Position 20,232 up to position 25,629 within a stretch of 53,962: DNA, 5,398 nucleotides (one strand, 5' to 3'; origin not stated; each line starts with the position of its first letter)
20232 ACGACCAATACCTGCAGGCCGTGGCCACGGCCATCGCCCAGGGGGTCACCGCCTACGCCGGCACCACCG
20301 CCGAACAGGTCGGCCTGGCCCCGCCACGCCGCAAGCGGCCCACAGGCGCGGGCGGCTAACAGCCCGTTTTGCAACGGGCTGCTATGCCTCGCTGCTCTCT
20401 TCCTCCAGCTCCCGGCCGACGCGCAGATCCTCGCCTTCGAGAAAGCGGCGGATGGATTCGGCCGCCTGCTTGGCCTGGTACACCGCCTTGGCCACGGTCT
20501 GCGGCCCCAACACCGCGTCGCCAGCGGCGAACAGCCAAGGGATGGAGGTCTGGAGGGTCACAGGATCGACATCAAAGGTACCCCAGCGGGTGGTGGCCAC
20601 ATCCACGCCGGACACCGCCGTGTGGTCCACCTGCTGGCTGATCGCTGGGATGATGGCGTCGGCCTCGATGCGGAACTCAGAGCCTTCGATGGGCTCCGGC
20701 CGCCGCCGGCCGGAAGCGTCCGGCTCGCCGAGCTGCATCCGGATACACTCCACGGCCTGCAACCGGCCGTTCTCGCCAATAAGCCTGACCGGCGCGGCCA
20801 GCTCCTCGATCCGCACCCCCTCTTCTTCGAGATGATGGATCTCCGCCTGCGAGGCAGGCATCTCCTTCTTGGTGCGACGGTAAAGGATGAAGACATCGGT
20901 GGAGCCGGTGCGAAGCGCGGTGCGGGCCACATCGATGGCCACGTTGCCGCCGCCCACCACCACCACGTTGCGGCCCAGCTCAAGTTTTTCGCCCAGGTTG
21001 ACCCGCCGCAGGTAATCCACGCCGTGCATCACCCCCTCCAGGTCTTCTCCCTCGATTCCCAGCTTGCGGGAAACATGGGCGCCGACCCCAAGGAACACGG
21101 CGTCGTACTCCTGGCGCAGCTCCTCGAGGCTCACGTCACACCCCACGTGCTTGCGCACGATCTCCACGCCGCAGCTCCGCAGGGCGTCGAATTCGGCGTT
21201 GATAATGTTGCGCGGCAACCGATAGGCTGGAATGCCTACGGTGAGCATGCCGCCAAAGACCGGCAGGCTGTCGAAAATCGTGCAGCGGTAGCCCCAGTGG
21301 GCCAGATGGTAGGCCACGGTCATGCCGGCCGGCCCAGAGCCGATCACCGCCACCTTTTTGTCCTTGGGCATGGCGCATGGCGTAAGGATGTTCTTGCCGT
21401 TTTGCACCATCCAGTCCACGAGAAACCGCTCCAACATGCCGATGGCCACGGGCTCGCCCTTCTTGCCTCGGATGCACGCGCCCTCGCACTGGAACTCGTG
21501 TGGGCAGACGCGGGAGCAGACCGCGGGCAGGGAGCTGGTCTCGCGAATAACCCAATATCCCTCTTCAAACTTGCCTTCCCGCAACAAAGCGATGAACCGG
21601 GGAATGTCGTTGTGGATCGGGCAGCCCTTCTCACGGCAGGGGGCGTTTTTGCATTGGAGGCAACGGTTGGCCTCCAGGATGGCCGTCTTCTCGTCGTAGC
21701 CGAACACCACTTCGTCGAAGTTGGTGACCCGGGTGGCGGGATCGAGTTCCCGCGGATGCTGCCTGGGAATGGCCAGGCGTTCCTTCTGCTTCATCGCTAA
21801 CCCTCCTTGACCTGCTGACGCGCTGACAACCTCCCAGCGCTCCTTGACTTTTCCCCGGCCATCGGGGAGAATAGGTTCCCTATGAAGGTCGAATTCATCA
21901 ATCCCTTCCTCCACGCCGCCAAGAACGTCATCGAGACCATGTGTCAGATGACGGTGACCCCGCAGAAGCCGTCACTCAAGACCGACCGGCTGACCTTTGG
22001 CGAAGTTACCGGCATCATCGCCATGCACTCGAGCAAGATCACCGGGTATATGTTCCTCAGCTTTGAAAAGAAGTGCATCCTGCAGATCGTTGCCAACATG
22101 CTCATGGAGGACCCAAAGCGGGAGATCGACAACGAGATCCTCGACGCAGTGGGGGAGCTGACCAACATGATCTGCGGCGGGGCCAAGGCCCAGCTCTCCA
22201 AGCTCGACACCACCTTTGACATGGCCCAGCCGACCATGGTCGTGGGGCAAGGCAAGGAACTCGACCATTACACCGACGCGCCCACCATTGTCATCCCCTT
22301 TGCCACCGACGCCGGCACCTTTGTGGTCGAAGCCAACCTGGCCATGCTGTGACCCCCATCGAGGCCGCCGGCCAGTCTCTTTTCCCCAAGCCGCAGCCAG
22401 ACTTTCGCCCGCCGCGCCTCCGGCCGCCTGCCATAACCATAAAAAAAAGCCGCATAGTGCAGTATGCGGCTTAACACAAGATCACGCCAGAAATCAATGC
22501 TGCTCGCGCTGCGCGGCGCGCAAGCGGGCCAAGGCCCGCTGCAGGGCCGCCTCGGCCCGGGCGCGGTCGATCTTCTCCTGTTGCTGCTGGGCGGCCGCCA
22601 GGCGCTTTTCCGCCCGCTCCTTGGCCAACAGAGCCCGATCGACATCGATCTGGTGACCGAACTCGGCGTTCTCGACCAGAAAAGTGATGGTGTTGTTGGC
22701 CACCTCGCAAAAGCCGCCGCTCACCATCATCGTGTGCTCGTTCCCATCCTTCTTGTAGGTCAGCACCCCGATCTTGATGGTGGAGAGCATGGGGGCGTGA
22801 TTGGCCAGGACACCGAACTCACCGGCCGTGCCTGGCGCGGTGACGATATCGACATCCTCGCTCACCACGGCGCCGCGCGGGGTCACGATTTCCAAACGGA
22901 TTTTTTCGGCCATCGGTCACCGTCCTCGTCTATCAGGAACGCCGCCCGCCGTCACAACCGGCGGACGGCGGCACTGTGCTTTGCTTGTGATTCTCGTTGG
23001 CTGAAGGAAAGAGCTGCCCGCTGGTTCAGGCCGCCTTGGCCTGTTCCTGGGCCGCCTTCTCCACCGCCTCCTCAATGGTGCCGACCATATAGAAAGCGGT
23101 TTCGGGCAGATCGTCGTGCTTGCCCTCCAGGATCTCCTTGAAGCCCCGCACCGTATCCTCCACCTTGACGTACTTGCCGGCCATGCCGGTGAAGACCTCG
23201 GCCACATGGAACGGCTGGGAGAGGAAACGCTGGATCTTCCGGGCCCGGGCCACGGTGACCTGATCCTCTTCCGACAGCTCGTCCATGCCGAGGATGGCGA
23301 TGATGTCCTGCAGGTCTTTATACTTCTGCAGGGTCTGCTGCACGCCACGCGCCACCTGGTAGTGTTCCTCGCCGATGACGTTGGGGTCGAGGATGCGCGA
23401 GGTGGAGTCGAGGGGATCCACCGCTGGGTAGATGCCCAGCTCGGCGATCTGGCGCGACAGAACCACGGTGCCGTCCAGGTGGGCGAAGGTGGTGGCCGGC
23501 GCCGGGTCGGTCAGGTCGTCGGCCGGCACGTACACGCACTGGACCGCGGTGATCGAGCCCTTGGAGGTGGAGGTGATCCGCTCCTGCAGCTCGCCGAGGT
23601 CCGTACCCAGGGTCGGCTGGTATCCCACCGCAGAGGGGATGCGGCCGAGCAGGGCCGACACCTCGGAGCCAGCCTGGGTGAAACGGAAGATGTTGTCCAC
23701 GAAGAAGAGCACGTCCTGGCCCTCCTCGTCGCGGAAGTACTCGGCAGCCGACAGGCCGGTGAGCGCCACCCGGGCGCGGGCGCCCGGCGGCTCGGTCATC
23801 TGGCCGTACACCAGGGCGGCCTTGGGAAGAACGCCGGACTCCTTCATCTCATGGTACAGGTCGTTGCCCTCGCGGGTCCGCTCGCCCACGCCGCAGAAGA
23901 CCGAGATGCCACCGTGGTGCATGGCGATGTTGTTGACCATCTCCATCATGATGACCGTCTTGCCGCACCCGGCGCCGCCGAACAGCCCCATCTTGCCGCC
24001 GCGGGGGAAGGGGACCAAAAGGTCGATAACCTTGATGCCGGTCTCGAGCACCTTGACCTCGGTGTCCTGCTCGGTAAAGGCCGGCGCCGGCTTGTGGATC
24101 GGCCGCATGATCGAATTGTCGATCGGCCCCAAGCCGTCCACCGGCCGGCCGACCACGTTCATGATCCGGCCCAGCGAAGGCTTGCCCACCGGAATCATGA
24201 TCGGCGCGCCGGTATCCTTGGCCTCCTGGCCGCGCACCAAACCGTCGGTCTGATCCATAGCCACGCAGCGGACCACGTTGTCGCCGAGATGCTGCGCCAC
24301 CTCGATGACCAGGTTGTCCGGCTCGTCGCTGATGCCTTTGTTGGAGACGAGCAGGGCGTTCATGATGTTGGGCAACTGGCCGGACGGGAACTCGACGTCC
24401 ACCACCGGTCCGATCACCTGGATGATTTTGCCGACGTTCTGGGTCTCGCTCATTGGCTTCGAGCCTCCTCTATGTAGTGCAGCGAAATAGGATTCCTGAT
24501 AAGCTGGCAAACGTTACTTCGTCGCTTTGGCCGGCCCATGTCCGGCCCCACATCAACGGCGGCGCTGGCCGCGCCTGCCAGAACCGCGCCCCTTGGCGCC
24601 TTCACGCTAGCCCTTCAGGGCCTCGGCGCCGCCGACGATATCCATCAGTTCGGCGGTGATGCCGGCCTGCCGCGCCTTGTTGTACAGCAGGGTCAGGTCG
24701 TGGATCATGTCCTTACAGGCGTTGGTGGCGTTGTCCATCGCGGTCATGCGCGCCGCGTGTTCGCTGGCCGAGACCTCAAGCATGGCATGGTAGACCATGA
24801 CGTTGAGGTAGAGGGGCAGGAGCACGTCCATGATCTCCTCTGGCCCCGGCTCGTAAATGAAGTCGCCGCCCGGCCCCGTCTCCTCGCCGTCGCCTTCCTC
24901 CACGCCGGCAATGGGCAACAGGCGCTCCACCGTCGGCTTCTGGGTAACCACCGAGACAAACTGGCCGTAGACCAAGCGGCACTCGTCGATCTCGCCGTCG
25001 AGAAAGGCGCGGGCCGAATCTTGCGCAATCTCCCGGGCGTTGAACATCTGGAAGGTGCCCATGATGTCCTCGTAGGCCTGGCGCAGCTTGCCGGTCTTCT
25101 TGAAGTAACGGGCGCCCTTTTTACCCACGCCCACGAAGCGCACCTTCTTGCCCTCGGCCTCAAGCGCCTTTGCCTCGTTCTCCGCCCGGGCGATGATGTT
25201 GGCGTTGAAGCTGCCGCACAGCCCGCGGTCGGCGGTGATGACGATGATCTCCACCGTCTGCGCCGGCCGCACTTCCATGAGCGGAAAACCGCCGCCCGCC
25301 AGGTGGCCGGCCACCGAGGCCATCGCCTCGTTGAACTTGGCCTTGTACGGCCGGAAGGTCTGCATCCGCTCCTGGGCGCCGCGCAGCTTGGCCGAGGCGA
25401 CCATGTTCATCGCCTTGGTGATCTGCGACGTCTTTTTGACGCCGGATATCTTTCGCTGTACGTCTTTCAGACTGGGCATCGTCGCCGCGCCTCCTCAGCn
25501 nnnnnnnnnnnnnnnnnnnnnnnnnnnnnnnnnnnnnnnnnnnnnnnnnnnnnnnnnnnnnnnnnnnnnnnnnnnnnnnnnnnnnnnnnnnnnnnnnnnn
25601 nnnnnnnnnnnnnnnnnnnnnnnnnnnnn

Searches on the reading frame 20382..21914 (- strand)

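Call 13: search_protein_families(library=pfam, proteins=[window:20382-21914:-], max_evalue=0.001)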
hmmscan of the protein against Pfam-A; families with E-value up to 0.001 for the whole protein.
window:20382-21914:- (510 aa): 10 families
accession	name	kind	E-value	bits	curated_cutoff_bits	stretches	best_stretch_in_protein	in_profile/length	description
PF14691.11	Fer4_20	-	8.8e-40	135.5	25.8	1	62-173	1-112/113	Dihydroprymidine dehydrogenase domain II, 4Fe-4S cluster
PF07992.20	Pyr_redox_2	-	1e-33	117.4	26.1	1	186-481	1-291/291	Pyridine nucleotide-disulphide oxidoreductase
PF00070.33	Pyr_redox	-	5.4e-09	36.9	22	0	316-388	1-77/82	Pyridine nucleotide-disulphide oxidoreductase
PF13738.12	Pyr_redox_3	-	4.6e-07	29.8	30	0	274-358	129-207/305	Pyridine nucleotide-disulphide oxidoreductase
PF13450.12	NAD_binding_8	-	5.6e-07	30.2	21.9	1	190-223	1-34/68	NAD(P)-binding Rossmann-like domain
PF01266.30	DAO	-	2e-05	24.7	27.9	1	187-217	1-31/353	FAD dependent oxidoreductase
PF13241.12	NAD_binding_7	-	8e-05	23.6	22.1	0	314-353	7-45/104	Putative NAD(P)-binding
PF12831.13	FAD_oxidored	-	0.00011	22.1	27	0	188-228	2-42/416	FAD dependent oxidoreductase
PF00890.30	FAD_binding_2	-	0.00014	21.6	20.4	1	188-224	2-38/414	FAD binding domain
PF01488.26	Shikimate_DH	-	0.00094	19.7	24.3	0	314-351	12-49/138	Shikimate / quinate 5-dehydrogenase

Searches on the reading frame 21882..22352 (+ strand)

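Call 13: search_protein_families(library=pfam, proteins=[window:21882-22352:+], max_evalue=0.001)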
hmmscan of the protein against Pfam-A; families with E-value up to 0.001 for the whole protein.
window:21882-22352:+ (156 aa): 2 families
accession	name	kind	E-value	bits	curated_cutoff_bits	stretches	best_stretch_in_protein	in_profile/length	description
PF13690.11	CheX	-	1.8e-23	82.8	27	1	42-140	1-93/94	Chemotaxis phosphatase CheX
PF04509.17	CheC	-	1.2e-07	32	22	1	86-119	2-36/38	CheC-like family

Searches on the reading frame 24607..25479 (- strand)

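Call 13: search_protein_families(library=pfam, proteins=[window:24607-25479:-], max_evalue=0.001)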
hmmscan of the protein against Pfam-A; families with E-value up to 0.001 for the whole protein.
window:24607-25479:- (290 aa): 1 family
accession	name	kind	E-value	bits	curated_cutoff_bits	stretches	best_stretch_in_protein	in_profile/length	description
PF00231.24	ATP-synt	-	2e-97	326.8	39.9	1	3-288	1-285/285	ATP synthase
